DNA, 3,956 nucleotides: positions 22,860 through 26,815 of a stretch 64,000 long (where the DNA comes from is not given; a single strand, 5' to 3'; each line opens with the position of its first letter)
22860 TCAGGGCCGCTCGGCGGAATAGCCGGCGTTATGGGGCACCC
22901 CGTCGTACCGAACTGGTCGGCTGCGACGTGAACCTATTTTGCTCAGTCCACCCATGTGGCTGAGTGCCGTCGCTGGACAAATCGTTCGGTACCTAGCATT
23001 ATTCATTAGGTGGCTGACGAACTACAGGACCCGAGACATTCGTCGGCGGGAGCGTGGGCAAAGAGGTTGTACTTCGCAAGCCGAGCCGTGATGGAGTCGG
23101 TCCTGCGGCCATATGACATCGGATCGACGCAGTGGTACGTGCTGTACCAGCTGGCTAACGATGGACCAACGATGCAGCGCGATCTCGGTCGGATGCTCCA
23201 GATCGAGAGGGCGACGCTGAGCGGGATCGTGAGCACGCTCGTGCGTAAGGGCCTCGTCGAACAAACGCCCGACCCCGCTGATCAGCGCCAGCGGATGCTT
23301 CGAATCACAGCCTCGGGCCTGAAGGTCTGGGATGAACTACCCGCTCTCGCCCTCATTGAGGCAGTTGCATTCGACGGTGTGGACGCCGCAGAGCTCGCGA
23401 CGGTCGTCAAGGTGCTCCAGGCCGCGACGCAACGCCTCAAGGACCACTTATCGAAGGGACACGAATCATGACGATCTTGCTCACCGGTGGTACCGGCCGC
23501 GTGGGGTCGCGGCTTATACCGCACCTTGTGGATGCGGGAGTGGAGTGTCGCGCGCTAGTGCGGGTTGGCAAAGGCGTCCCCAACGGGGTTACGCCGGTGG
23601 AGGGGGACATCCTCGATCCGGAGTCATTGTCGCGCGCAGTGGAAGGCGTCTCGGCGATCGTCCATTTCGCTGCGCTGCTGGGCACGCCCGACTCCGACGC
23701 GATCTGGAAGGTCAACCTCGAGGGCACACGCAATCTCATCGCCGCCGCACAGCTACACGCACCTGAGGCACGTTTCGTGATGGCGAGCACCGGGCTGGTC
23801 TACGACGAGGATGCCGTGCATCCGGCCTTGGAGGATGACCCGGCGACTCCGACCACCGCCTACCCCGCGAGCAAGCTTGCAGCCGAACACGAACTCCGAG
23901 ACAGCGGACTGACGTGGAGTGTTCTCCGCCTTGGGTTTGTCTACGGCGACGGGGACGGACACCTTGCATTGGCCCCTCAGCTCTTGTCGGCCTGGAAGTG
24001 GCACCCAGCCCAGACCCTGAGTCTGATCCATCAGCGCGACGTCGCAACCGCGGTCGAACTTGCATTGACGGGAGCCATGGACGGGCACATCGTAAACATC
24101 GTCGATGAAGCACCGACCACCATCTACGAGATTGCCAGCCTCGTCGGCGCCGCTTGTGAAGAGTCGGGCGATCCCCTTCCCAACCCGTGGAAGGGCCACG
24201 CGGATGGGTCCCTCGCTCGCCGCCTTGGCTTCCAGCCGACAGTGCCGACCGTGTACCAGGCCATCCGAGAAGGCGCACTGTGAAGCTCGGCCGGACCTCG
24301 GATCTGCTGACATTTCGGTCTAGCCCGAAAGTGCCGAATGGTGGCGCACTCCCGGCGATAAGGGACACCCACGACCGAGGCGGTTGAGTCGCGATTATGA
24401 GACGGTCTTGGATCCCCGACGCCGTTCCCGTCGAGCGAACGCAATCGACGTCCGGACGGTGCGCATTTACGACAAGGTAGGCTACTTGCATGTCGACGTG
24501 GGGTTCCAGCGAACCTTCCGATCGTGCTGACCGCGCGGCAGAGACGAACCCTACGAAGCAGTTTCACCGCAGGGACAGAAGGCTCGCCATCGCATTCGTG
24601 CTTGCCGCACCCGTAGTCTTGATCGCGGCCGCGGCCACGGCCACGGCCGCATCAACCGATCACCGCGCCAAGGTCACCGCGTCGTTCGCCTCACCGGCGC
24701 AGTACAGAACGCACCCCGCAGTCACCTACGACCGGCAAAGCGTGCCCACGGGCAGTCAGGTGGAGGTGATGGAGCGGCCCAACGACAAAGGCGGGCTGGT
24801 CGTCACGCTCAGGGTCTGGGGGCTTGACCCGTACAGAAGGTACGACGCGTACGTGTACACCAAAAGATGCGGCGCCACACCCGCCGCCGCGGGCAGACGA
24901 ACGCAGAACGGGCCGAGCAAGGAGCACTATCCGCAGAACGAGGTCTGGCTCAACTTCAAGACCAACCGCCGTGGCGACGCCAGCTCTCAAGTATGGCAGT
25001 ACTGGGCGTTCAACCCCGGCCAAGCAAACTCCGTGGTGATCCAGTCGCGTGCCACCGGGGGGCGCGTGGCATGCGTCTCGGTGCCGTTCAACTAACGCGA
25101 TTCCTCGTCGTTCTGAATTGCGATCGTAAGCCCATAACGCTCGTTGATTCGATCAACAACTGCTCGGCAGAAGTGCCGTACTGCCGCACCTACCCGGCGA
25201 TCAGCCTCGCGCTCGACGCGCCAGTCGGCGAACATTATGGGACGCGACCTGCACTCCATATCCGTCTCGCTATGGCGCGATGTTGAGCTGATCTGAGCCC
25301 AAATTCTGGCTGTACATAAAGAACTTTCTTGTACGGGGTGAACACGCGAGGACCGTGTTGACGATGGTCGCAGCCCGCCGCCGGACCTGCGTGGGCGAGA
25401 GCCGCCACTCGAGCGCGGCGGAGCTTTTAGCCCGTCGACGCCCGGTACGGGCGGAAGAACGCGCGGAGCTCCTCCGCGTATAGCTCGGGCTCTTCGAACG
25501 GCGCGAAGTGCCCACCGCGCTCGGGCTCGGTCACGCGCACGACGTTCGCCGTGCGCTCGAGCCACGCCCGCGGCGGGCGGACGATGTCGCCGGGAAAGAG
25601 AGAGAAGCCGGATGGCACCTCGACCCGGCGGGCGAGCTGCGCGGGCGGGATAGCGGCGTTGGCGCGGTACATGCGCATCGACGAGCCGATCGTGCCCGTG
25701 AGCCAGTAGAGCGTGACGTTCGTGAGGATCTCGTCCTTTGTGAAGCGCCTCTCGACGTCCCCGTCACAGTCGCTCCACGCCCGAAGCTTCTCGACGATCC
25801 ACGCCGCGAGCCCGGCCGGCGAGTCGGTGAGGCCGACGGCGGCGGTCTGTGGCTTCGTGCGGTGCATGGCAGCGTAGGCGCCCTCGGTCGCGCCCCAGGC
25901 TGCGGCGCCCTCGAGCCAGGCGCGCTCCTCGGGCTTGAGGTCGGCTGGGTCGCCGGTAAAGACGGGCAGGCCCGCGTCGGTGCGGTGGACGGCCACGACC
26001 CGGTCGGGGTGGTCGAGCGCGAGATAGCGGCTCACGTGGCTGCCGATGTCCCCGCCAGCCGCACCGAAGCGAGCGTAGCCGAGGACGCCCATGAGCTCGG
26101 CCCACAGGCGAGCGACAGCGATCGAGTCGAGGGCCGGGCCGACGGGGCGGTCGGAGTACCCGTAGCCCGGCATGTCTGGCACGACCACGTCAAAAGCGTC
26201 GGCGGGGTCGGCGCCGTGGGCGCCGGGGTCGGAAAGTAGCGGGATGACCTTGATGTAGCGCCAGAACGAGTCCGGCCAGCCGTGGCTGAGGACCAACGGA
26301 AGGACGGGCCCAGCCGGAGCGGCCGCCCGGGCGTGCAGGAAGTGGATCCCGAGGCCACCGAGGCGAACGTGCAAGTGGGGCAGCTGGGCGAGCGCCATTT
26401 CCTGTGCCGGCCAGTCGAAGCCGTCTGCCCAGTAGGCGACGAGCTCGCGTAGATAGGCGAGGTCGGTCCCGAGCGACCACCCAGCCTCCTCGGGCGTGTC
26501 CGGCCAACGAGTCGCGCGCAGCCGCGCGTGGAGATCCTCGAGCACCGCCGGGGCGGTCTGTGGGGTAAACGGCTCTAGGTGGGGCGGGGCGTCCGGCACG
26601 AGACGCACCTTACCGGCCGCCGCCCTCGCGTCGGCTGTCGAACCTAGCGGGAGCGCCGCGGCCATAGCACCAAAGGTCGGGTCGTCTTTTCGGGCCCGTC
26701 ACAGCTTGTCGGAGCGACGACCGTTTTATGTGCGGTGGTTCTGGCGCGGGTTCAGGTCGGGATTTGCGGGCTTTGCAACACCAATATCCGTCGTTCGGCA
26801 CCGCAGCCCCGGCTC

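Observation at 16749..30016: Cassette-array-like architecture: a co-oriented 17-nt motif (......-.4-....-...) follows almost every gene unit across 13 kb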

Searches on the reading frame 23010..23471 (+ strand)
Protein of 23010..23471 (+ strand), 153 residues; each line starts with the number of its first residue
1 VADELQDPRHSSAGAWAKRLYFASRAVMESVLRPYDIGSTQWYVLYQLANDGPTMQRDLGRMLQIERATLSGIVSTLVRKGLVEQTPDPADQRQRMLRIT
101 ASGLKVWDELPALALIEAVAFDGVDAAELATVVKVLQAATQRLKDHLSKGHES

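Call 9: search_protein_families(library=pfam, proteins=[window:23010-23471:+], max_evalue=0.01)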
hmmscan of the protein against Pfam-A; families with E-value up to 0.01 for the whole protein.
window:23010-23471:+ (153 aa): 7 families
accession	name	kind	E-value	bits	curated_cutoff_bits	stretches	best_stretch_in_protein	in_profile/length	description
PF12802.13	MarR_2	-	4.3e-15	56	27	1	35-94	1-61/61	MarR family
PF01047.28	MarR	-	1.3e-13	51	24.6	1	39-94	3-58/59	MarR family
PF13463.12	HTH_27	-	2e-09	38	22.2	1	40-103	4-68/68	Winged helix DNA-binding domain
PF25213.1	HVO_A0261_N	-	7.7e-05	22.9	35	1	44-110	16-74/86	HVO_A0261 N-terminal domain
PF01978.25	TrmB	-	0.00037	20.7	25.6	1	35-88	4-57/68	Sugar-specific transcriptional regulator TrmB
PF09339.16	HTH_IclR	-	0.00045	20.4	22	1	48-87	12-52/52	IclR helix-turn-helix domain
PF13545.12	HTH_Crp_2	-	0.0023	18.3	27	1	54-85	23-54/70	Crp-like helix-turn-helix domain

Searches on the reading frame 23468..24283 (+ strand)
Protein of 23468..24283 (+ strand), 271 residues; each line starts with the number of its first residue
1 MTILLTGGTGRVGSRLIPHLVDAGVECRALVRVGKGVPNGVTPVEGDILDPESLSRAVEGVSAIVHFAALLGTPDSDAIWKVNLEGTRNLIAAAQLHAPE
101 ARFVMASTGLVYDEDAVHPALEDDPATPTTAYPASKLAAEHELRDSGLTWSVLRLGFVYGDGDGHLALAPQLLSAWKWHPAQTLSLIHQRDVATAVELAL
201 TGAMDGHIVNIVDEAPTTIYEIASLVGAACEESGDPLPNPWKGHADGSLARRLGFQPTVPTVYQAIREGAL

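Call 10: search_protein_families(library=pfam, proteins=[window:23468-24283:+], max_evalue=0.01)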
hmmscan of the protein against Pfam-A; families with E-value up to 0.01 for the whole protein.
window:23468-24283:+ (271 aa): 8 families
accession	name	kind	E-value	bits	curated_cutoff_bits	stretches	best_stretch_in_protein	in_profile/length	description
PF01370.27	Epimerase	-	2.4e-27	96.3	20.9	1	3-211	1-239/240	NAD dependent epimerase/dehydratase family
PF13460.12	NAD_binding_10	-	1.1e-23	84.6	27.2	1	7-167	1-155/184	NAD(P)H-binding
PF04321.23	RmlD_sub_bind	-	7.9e-20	71.5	27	1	1-163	1-156/287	RmlD substrate binding domain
PF16363.11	GDP_Man_Dehyd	-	2.8e-16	60.3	27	1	4-143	1-164/332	GDP-mannose 4,6 dehydratase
PF01073.25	3Beta_HSD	-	3.3e-14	53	22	1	5-163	2-186/280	3-beta hydroxysteroid dehydrogenase/isomerase family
PF07993.18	NAD_binding_4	-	4.2e-12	46.2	20.1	1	49-161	77-210/258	Male sterility protein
PF05368.20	NmrA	-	2.3e-09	37.7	27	1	2-157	4-152/298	NmrA-like family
PF02719.21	Polysacc_synt_2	-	4.2e-05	23.3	20.2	1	41-108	56-128/293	Polysaccharide biosynthesis protein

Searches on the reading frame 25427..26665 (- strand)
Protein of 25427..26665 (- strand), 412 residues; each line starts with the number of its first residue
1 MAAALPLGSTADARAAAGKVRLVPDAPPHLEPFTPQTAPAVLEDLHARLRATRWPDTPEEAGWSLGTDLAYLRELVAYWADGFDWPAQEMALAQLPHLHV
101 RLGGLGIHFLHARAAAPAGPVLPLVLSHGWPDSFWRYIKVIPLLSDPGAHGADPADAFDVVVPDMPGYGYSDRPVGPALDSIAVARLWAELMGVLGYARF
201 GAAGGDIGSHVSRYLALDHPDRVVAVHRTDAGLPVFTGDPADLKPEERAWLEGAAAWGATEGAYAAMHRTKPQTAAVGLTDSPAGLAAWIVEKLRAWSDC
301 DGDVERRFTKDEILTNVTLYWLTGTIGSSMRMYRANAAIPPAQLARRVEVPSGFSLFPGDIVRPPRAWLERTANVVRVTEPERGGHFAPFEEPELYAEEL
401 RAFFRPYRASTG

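Call 10: search_protein_families(library=pfam, proteins=[window:25427-26665:-], max_evalue=0.01)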
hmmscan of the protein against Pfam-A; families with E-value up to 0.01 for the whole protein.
window:25427-26665:- (412 aa): 2 families
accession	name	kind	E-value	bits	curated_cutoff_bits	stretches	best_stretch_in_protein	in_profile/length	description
PF06441.18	EHN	-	8.6e-29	100.4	22.8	1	31-136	2-106/107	Epoxide hydrolase N terminus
PF00561.26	Abhydrolase_1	-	2.3e-15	57.4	25.8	1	123-253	2-119/245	alpha/beta hydrolase fold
